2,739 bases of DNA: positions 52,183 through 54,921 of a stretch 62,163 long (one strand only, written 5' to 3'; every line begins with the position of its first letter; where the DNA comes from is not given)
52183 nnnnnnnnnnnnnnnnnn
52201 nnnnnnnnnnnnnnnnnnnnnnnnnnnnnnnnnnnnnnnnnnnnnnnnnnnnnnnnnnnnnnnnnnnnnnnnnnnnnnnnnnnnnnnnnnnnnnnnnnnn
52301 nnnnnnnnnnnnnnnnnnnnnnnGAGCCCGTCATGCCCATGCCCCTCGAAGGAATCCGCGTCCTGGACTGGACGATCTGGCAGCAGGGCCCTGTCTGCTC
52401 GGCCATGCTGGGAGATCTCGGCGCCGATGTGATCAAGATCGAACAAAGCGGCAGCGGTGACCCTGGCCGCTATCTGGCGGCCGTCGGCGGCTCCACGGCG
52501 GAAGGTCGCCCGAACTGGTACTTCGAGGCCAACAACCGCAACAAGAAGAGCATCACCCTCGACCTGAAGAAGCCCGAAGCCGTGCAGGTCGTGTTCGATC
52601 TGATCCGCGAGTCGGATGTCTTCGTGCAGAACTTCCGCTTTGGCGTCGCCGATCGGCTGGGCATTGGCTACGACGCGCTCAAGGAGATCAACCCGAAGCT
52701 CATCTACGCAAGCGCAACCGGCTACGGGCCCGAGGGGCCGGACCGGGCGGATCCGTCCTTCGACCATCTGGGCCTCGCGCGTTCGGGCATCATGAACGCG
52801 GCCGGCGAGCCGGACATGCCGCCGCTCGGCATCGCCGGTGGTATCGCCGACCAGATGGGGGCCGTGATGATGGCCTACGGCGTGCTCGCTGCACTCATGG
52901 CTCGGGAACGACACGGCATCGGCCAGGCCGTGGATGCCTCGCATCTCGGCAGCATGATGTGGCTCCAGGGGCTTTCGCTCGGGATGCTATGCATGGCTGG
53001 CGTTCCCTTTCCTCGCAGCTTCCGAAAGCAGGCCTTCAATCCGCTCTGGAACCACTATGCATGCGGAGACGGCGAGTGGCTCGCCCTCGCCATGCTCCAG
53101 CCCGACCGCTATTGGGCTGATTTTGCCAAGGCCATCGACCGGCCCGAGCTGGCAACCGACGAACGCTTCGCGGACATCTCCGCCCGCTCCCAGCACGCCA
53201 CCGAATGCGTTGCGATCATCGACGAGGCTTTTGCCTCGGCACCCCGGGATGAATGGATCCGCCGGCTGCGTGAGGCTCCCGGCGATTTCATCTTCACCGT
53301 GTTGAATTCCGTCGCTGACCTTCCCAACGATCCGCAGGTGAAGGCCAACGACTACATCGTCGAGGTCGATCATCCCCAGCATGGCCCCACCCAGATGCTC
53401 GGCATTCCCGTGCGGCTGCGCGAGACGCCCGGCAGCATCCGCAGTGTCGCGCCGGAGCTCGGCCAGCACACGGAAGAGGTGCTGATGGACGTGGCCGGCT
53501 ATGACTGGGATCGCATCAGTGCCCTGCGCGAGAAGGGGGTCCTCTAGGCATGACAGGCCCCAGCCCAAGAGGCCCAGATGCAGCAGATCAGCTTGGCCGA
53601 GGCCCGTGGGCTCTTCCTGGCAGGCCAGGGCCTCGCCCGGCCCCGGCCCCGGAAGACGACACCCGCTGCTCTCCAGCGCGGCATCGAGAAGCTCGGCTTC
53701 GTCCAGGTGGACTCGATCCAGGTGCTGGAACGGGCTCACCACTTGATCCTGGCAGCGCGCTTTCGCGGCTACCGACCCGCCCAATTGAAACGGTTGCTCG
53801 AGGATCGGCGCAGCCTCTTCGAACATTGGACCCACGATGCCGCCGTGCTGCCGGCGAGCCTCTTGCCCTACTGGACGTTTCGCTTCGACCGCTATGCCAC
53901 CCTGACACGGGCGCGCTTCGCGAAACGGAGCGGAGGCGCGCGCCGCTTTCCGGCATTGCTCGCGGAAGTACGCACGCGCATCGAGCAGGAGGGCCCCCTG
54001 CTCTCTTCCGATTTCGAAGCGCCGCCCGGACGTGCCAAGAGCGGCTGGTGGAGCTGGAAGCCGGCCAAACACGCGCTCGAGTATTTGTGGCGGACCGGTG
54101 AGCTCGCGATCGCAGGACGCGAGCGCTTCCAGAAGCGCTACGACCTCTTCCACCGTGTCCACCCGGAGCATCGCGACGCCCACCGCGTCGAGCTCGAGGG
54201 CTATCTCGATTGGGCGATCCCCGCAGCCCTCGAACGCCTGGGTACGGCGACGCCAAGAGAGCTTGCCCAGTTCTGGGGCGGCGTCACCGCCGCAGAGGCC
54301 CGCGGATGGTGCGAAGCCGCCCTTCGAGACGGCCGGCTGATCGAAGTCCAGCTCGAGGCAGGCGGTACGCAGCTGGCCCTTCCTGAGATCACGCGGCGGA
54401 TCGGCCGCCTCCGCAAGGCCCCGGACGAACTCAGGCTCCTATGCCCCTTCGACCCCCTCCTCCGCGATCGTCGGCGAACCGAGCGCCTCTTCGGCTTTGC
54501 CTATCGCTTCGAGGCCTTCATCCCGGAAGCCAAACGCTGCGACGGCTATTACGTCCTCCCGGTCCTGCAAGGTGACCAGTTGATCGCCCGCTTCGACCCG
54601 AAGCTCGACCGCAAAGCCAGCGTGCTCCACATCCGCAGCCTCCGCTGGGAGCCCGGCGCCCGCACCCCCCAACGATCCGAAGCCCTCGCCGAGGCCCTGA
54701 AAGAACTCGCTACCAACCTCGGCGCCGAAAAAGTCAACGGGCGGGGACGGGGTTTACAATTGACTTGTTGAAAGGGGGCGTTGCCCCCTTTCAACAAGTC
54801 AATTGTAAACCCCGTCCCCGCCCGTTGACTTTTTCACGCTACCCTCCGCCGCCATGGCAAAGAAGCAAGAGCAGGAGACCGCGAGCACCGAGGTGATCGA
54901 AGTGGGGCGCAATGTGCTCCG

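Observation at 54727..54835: Perfect 109-nt palindrome (53-bp arms) fused to the 3' end of the YcaQ-like gene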

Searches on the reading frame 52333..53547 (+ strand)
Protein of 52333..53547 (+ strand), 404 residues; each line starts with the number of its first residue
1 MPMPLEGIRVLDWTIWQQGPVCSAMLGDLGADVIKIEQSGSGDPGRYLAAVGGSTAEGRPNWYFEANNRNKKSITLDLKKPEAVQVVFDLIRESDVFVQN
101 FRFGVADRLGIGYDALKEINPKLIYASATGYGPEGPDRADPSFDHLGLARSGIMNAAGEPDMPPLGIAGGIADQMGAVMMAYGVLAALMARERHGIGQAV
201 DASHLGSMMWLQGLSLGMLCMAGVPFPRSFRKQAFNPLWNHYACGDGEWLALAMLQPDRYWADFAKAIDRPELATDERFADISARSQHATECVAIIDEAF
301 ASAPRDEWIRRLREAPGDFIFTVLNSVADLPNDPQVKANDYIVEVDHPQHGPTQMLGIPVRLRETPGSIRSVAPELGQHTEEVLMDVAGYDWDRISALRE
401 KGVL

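Call 38: search_protein_families(library=pfam, proteins=[window:52333-53547:+])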
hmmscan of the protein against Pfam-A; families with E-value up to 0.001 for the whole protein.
window:52333-53547:+ (404 aa): 1 family
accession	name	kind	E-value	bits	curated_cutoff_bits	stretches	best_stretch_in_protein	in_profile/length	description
PF02515.22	CoA_transf_3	-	3.4e-113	378.9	23.3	1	5-380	1-366/366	CoA-transferase family III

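Call 58: list_cluster_members(proteins=[window:52333-53547:+, window:50623-52323:+, window:47381-48955:+, window:54854-55912:+, window:53578-54771:+])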
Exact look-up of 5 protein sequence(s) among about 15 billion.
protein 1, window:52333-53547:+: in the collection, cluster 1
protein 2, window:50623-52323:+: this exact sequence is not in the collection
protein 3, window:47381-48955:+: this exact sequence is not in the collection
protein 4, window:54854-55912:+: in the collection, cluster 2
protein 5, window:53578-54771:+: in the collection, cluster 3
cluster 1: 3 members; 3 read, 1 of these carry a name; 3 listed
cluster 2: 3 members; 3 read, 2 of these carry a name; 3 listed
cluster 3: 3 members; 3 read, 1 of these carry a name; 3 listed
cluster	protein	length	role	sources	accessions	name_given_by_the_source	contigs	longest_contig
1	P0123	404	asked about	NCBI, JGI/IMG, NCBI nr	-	-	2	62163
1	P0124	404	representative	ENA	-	-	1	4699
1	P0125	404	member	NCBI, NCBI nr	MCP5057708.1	MAG: CoA transferase [bacterium] | CoA transferase [bacterium]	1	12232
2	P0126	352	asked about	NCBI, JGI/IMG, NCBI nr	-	-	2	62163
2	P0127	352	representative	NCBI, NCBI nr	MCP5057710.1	MAG: MBL fold metallo-hydrolase [bacterium] | MBL fold metallo-hydrolase [bacterium]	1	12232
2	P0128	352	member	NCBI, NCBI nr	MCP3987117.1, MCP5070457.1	MAG: MBL fold metallo-hydrolase [bacterium] | MBL fold metallo-hydrolase [bacterium]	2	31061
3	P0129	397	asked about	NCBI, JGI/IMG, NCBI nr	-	-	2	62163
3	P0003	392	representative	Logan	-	-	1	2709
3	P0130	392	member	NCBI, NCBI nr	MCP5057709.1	MAG: winged helix-turn-helix domain-containing protein [bacterium] | winged helix-turn-helix domain-containing protein [bacterium]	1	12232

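Call 59: find_encoding_contigs(protein=P0128, flank=10000, max_places=6)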
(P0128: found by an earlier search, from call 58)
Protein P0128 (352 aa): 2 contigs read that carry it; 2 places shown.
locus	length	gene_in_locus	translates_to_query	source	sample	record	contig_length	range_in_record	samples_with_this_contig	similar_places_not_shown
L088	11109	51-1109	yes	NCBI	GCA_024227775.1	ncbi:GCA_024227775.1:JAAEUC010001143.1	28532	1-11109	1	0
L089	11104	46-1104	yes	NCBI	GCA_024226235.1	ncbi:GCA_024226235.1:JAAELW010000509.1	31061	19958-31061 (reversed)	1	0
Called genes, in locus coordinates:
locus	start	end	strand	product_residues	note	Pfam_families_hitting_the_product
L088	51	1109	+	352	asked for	PF00753:Lactamase_B, PF12706:Lactamase_B_2 (faint), PF23023:Anti-Pycsar_Apyc1 (faint)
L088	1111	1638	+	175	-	PF00300:His_Phos_1 (weak)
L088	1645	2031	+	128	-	PF19802:DUF6285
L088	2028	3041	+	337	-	PF01636:APH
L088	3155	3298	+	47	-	-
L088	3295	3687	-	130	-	-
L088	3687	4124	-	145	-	-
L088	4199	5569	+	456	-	PF01595:CNNM, PF00571:CBS (faint), PF03471:CorC_HlyC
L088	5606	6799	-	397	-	PF04909:Amidohydro_2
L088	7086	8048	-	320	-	-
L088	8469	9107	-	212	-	-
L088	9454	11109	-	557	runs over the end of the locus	PF04055:Radical_SAM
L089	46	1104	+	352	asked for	PF00753:Lactamase_B, PF12706:Lactamase_B_2 (faint), PF23023:Anti-Pycsar_Apyc1 (faint)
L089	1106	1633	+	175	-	PF00300:His_Phos_1 (weak)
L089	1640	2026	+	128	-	PF19802:DUF6285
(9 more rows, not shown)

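Call 60: find_encoding_contigs(protein=P0130, flank=10000, max_places=6)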
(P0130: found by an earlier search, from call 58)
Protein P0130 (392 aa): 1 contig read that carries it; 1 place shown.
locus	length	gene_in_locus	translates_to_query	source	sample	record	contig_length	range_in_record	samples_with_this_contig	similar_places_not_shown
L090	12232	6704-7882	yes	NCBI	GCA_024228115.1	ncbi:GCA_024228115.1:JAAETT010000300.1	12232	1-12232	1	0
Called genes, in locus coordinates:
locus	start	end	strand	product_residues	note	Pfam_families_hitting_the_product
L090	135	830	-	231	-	-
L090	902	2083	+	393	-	PF00144:Beta-lactamase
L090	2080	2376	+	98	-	-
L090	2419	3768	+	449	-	PF00158:Sigma54_activat, PF14532:Sigma54_activ_2, PF07728:AAA_5 (weak), PF25601:AAA_lid_14, PF02954:HTH_8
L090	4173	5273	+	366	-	PF11136:DUF2889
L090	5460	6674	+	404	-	PF02515:CoA_transf_3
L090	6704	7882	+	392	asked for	PF06224:AlkZ-like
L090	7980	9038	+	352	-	PF00753:Lactamase_B, PF19583:ODP (faint)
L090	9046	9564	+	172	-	PF00300:His_Phos_1 (faint)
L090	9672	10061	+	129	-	PF19802:DUF6285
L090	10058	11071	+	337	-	PF01636:APH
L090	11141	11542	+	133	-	-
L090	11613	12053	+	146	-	PF04945:YHS (weak)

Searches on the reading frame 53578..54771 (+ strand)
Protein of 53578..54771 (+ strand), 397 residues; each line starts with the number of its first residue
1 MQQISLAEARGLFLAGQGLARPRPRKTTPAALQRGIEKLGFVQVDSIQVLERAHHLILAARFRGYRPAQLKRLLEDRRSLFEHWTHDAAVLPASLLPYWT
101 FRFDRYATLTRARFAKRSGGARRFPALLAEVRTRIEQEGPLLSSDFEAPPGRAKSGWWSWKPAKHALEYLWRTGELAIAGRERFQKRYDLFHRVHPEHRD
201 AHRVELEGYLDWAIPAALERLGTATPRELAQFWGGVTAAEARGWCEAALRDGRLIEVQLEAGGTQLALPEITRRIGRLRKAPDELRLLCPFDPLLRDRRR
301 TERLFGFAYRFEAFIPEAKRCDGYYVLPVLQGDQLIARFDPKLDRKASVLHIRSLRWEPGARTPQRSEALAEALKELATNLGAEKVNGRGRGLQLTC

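Call 7: find_encoding_contigs(protein=window:53578-54771:+, flank=3000, max_places=10)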
Protein window:53578-54771:+ (397 aa): 1 contig read that carries it; 1 place shown.
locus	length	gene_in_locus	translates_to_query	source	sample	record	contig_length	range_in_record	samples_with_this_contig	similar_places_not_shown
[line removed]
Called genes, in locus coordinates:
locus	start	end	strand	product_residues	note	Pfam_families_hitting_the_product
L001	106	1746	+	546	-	PF02776:TPP_enzyme_N, PF00205:TPP_enzyme_M, PF02775:TPP_enzyme_C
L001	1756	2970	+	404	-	PF02515:CoA_transf_3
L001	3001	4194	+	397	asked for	PF06224:AlkZ-like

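Call 24: find_related_loci(query=window:53578-54726:+, collection=genome_contigs, flank=10000)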
Query window:53578-54726:+ (383 aa) in genome_contigs; peptide patterns used: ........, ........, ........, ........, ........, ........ (x = any residue, [..] = any of these).
599 stretches matched a pattern (row limit reached: there are more); 574 encode a relative of the query (tblastn E <= 1e-3); the best 80 are kept; 80 distinct loci.
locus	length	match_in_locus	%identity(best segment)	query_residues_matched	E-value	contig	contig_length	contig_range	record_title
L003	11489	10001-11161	49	3-383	3e-109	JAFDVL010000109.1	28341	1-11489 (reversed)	MAG: Acidobacteria bacterium isolate SZAS-15 ACID-KAN-5__109__length-28341, whole genome shotgun sequence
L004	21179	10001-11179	49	1-383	3e-109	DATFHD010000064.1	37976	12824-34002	MAG TPA_asm: Pyrinomonadaceae bacterium isolate SMAG_U8680 k141_1302930, whole genome shotgun sequence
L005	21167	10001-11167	50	4-383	4e-108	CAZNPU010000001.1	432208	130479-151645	MAG TPA_asm: uncultured Isosphaeraceae bacterium isolate SRP268622_co1_7 genome assembly, contig: NODE_2_length_432208_c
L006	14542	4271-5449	49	2-383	8e-107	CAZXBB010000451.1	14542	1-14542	MAG TPA_asm: uncultured Isosphaeraceae bacterium isolate binchicken_co31_266 genome assembly, contig: k141_1021920, whol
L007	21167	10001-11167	48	1-383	2e-106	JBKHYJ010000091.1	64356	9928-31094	MAG: Blastocatellia bacterium isolate NC_bin.3.orig k127_161173, whole genome shotgun sequence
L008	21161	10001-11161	50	3-383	9e-106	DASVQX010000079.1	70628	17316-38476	MAG TPA_asm: Pyrinomonadaceae bacterium isolate SMAG_U3219 k141_188875, whole genome shotgun sequence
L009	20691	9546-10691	49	8-383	1e-105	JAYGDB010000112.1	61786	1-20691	MAG: Myxococcota bacterium isolate OC6_3000m_MAG_334 OC6_3000m_contig_933251, whole genome shotgun sequence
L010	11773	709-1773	52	9-359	1e-105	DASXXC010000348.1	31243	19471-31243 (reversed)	MAG TPA_asm: Thermoanaerobaculia bacterium isolate SMAG_U4788 k141_221873, whole genome shotgun sequence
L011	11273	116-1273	48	4-383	1e-105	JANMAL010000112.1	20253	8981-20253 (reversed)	MAG: Blastocatellia bacterium isolate OTE_12_concoct_250 OTE_12_k141_3816163, whole genome shotgun sequence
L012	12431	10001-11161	50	1-383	2e-105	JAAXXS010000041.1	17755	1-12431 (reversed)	MAG: Holophagaceae bacterium isolate W9_Combined_metabat2_127 W9_Combined_metabat2_127_NODE_1713, whole genome shotgun s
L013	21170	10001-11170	51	1-383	1e-105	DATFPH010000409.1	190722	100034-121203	MAG TPA_asm: Thermoanaerobaculia bacterium isolate SMAG_U9298 k141_2064305, whole genome shotgun sequence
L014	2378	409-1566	48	4-383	5e-110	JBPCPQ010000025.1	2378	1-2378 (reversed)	MAG: Pyrinomonadaceae bacterium isolate TH_ant_mag_186 S1Ck127_8962076_flag_0_multi_8.8094_len_2378, whole genome shotgu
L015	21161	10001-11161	50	3-383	4e-105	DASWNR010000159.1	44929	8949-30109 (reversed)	MAG TPA_asm: Pyrinomonadaceae bacterium isolate SMAG_U3419 k141_188509, whole genome shotgun sequence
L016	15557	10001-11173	49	2-383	8e-105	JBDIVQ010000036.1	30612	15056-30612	MAG: Phycisphaerae bacterium isolate Bin_17 NODE_599_length_30612_cov_26.954338, whole genome shotgun sequence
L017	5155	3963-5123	49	1-383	1e-104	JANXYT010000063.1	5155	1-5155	MAG: Holophagaceae bacterium isolate GL140_3_metabat_73_sub GL140_3_k141_1864457, whole genome shotgun sequence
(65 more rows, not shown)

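Call 38: search_protein_families(library=pfam, proteins=[window:53578-54771:+])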
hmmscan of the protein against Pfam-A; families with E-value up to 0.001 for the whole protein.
window:53578-54771:+ (397 aa): 1 family
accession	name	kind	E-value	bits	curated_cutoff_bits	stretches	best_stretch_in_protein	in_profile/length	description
PF06224.18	AlkZ-like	-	2.6e-65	221.6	25.9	1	36-379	1-328/329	DNA glycosylase AlkZ-like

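Call 43: find_homologous_proteins(query=window:53578-54771:+, max_evalue=1e-60)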
Query window:53578-54771:+ (397 aa): 4183 proteins with E <= 1e-60 among 8000 candidates; the best 120 are listed.
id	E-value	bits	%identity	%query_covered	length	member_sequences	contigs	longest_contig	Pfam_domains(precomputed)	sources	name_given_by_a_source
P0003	8.9e-231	784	89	98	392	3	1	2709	PF06224.19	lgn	-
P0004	3.0e-210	716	82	97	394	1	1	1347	PF06224.19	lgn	-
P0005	2.2e-199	681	77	100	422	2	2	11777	PF06224.19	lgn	-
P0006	2.4e-175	602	71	99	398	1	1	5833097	PF06224.19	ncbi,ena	-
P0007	5.5e-155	535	64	97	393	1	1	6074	PF06224.19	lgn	-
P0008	5.4e-153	528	65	97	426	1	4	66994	PF06224.19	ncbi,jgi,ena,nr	ncbi:MAG: hypothetical protein CL910_08355 [Deltaproteobacteria bacterium]|jgi:hypothetical protein|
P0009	1.4e-150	520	62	97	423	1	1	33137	PF06224.19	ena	-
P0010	9.4e-146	504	62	96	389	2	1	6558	PF06224.19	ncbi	-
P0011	1.5e-140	487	59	97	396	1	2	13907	PF06224.19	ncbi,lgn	-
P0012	1.4e-137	477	58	97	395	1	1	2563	PF06224.19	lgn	-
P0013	8.1e-137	475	59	97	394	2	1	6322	PF06224.19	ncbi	-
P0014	5.6e-117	409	55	92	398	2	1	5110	PF06224.19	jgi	-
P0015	1.1e-113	398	52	97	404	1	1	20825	PF06224.19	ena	-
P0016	6.0e-113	396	50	99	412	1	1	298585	PF06224.19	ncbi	-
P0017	3.8e-112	393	53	96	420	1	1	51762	PF06224.19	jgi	jgi:uncharacterized protein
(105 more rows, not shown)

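Call 45: find_encoding_contigs(protein=P0003, flank=10000, max_places=4)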
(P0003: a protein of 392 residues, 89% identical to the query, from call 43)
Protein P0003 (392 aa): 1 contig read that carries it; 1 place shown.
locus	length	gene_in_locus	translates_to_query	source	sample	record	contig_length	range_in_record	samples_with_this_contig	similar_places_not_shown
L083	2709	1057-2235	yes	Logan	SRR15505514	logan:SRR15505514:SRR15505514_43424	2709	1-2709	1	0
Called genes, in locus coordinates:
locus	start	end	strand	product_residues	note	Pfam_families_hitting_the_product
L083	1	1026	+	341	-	?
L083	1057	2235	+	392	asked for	PF06224:AlkZ-like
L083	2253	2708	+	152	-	?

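Call 46: find_encoding_contigs(protein=P0004, flank=10000, max_places=4)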
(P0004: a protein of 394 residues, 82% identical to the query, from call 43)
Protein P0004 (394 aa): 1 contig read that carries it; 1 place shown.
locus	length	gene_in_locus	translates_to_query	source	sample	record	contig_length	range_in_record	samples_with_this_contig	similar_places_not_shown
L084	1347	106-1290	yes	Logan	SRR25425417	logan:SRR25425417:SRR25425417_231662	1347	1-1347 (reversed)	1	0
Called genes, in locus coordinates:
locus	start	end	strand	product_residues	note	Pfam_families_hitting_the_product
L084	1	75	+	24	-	?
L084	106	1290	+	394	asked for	PF06224:AlkZ-like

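Call 47: find_encoding_contigs(protein=P0005, flank=10000, max_places=4)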
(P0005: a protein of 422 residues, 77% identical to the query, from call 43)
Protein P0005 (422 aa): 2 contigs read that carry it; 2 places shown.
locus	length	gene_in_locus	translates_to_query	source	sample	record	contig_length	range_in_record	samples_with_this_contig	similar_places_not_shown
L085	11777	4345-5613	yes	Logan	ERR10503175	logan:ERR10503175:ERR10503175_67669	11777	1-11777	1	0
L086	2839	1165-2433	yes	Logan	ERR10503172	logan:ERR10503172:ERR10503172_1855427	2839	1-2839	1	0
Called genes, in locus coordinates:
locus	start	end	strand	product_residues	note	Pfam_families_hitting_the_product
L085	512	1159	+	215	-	-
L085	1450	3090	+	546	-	PF02776:TPP_enzyme_N, PF00205:TPP_enzyme_M, PF02775:TPP_enzyme_C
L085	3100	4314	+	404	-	PF02515:CoA_transf_3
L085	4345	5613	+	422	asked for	PF06224:AlkZ-like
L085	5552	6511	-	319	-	PF00296:Bac_luciferase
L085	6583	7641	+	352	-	PF00753:Lactamase_B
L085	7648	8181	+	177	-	PF00300:His_Phos_1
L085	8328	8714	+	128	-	PF19802:DUF6285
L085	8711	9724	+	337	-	PF01636:APH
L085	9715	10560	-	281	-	PF01261:AP_endonuc_2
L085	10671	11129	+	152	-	PF04945:YHS (weak)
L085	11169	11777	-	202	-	?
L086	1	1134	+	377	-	?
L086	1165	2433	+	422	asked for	PF06224:AlkZ-like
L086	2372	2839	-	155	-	?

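Call 48: find_encoding_contigs(protein=P0006, flank=10000, max_places=4)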
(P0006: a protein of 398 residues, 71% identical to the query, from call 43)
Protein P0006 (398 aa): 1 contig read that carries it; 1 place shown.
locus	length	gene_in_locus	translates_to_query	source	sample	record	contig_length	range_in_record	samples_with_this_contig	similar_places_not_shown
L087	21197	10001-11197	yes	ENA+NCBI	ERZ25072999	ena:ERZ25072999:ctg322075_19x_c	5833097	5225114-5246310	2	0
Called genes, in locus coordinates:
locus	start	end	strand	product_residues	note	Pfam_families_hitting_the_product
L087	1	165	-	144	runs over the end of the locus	PF12172:zf-ChsH2 (weak), PF01796:OB_ChsH2_C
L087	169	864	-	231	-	-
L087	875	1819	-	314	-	PF02826:2-Hacid_dh_C, PF03446:NAD_binding_2 (faint), PF03807:F420_oxidored (weak)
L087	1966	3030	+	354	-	PF00144:Beta-lactamase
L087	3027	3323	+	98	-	-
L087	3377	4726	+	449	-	PF00158:Sigma54_activat, PF14532:Sigma54_activ_2, PF07728:AAA_5 (weak), PF25601:AAA_lid_14, PF02954:HTH_8, PF18024:HTH_50 (weak)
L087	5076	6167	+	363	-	PF11136:DUF2889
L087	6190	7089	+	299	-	PF01975:SurE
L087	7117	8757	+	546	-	PF02776:TPP_enzyme_N, PF00205:TPP_enzyme_M, PF02775:TPP_enzyme_C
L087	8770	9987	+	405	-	PF02515:CoA_transf_3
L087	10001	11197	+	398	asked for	PF06224:AlkZ-like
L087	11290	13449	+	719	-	PF13089:PP_kinase_N, PF02503:PP_kinase, PF17941:PP_kinase_C_1, PF13091:PLDc_2 (weak), PF13090:PP_kinase_C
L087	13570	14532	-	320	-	PF00296:Bac_luciferase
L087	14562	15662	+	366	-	PF00753:Lactamase_B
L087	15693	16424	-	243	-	-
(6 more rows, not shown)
